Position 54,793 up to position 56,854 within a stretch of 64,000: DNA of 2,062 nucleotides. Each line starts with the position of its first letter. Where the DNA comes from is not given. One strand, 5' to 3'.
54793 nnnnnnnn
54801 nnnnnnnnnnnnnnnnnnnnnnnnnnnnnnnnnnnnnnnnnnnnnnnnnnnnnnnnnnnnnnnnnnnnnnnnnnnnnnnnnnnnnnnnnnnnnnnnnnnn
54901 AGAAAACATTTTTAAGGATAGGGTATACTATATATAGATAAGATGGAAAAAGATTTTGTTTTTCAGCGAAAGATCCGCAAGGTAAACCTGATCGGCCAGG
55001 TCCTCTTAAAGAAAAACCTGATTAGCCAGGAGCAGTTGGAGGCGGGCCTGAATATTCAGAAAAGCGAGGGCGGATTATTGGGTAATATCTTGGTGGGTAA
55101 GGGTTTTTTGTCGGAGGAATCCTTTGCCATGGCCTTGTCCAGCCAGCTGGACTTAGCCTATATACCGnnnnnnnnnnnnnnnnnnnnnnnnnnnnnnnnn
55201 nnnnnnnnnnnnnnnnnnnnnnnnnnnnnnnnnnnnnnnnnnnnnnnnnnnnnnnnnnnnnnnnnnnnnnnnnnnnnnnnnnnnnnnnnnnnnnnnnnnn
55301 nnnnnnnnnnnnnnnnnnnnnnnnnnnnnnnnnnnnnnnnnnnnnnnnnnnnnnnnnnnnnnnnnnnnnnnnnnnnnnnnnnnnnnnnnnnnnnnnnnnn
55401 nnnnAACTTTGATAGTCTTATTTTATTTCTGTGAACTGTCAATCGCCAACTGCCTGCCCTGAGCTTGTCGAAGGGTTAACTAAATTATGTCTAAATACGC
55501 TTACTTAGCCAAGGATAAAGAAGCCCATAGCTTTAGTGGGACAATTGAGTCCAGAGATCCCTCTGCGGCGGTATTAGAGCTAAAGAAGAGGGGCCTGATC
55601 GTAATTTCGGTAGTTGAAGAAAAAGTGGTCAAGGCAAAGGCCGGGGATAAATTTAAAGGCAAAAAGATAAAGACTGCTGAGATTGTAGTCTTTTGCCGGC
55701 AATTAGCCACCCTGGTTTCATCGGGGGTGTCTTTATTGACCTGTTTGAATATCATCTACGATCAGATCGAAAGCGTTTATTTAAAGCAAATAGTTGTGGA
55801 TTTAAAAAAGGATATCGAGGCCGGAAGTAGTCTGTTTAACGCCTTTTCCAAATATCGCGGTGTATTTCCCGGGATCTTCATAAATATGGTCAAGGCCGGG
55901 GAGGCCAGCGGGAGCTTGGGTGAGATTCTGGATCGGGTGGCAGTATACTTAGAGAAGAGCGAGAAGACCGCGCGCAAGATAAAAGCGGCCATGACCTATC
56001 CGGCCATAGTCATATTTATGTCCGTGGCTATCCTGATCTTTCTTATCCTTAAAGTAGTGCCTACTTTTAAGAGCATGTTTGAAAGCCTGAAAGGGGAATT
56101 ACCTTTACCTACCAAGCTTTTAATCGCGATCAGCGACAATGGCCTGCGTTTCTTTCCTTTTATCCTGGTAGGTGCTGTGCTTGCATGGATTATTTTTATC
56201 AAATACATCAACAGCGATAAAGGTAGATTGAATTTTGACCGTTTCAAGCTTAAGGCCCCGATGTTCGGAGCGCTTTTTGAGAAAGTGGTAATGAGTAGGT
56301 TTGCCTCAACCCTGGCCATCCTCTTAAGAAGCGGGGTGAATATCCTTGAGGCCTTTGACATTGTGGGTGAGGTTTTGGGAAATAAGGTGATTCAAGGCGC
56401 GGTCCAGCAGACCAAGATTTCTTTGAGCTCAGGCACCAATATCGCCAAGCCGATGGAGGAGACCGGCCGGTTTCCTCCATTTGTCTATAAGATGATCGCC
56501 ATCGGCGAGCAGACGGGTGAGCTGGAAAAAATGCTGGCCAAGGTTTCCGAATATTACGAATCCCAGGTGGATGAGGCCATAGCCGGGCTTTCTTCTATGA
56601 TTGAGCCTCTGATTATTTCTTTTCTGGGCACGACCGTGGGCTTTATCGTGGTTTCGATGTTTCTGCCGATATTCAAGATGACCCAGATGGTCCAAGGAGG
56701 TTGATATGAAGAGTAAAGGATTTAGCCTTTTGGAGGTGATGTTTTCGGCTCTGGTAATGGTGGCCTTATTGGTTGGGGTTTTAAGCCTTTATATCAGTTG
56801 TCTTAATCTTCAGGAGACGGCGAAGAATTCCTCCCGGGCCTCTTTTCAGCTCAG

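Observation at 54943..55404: Free-standing MshEN-like domain with the tandem 24-residue motif but no conserved Arg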

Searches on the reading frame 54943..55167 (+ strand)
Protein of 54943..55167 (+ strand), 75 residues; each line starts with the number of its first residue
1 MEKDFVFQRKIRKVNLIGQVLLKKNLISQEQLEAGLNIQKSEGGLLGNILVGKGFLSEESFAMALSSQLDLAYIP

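Call 41: search_solved_structures(query=window:54943-55167:+, max_evalue=1, show_alignments=5)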
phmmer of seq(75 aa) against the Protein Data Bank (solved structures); distinct sequences matched with E-value up to 1: 15.
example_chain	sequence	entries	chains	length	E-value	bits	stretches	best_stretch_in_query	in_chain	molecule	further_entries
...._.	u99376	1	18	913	6.6e-18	67.5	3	16-73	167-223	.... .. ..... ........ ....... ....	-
5htl_A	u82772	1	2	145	6.6e-08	36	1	11-73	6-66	MSHA biogenesis protein MshE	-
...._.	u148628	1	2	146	1e-06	32.2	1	13-73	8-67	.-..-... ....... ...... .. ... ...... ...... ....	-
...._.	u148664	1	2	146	3.3e-06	30.6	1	16-73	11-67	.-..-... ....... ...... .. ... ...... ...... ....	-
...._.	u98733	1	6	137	3.6e-06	30.5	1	17-73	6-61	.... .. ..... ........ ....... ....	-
8pdk_A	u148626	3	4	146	3.6e-06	30.5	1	16-73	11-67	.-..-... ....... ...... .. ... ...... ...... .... | ATP-binding motif-containing protein pilF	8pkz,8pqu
9glg_A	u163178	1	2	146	8.2e-06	29.3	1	16-73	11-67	ATP-binding motif-containing protein pilF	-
9gl5_A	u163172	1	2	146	9.4e-06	29.2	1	16-73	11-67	ATP-binding motif-containing protein pilF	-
5zfr_A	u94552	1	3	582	0.00029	24.5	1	14-69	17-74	Type IV pilus biogenesis ATPase PilB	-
5tsg_B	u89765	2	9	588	0.00034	24.2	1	14-69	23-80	Type IV pilus biogenesis ATPase PilB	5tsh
6olj_C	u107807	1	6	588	0.00034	24.2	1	14-69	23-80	Type IV pilus biogenesis ATPase PilB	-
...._G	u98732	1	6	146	0.00065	23.4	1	15-74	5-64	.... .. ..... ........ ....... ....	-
9g1w_A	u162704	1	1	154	0.0022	21.7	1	17-69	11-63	Type IV pilus assembly ATPase PilB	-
3jc8_Ba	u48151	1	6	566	0.056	17.3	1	17-69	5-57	Type IV-A pilus assembly ATPase PilB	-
4ri2_A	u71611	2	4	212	0.11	16.4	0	14-50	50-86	Photosystem II 22 kDa protein, chloroplastic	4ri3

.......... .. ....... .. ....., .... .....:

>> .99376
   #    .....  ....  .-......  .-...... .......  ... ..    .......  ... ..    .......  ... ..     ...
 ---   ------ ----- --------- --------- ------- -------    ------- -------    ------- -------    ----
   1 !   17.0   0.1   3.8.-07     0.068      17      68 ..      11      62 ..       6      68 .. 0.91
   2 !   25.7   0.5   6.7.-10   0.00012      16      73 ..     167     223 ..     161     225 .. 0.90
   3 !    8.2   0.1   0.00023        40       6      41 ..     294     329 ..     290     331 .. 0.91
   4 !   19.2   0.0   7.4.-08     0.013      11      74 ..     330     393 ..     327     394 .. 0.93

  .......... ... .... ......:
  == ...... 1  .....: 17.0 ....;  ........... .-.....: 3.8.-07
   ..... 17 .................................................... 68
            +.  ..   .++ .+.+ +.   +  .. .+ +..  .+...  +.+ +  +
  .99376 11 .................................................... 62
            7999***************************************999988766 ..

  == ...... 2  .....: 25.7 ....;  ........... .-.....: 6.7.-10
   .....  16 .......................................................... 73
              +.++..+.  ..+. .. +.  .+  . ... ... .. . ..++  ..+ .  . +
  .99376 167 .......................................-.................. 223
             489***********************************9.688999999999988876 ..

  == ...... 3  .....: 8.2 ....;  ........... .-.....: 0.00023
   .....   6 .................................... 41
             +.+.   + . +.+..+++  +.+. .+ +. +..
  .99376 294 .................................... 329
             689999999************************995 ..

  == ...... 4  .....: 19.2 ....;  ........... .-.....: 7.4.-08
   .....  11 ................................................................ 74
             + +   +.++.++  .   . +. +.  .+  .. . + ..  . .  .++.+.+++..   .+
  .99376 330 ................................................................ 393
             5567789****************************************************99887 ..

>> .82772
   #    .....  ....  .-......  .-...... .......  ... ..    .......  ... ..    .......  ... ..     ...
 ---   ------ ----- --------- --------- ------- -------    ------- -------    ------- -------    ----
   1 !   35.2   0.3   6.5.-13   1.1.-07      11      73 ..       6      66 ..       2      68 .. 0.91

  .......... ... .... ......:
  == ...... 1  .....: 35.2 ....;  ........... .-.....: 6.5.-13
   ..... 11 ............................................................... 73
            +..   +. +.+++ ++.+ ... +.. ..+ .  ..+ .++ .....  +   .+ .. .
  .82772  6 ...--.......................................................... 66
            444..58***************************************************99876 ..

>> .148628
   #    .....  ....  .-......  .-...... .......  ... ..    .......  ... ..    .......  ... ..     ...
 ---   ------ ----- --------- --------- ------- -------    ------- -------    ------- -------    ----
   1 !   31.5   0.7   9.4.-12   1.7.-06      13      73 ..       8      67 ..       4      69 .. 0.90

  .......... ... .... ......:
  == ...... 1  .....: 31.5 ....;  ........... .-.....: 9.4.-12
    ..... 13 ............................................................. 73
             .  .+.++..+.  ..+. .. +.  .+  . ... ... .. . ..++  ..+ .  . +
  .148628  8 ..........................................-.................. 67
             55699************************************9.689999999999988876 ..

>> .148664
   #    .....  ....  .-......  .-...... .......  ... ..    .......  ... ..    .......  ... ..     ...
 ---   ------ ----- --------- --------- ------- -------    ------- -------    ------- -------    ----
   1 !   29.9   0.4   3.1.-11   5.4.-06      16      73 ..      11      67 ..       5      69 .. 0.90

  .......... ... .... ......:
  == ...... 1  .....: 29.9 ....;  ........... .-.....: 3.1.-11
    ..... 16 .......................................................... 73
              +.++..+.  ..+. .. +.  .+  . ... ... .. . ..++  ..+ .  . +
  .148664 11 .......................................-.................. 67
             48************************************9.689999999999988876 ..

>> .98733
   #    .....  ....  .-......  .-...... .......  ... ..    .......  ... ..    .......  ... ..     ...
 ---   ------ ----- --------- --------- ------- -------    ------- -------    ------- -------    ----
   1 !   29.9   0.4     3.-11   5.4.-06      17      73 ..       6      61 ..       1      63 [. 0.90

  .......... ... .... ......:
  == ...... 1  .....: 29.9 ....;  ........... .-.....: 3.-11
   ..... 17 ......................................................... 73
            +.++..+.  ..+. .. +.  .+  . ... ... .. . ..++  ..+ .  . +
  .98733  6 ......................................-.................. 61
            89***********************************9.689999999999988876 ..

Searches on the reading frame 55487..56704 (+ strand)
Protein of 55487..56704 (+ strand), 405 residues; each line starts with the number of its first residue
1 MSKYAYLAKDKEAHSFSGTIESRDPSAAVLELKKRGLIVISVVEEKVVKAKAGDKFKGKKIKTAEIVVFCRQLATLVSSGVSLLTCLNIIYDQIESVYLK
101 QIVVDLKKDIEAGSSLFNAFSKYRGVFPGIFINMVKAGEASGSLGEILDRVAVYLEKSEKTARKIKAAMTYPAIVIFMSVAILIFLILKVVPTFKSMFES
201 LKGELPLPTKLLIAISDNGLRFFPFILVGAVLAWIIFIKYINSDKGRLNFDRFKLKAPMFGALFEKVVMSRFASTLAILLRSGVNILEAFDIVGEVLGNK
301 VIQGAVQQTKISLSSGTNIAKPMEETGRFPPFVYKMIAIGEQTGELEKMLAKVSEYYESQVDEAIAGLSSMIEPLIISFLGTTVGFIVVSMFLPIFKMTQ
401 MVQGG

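Call 3: search_protein_families(library=pfam, proteins=[window:55487-56704:+], max_evalue=0.01)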
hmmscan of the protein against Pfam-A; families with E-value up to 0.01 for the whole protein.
window:55487-56704:+ (405 aa): 2 families
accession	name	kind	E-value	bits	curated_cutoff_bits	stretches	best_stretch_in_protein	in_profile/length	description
PF00482.28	T2SSF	-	1.9e-62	209.2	25.2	2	69-192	1-125/125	Type II secretion system (T2SS), protein F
PF20990.2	DUF2207_C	-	0.0023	18.1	33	1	21-238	27-188/247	Predicted membrane protein (DUF2207) C-terminal domain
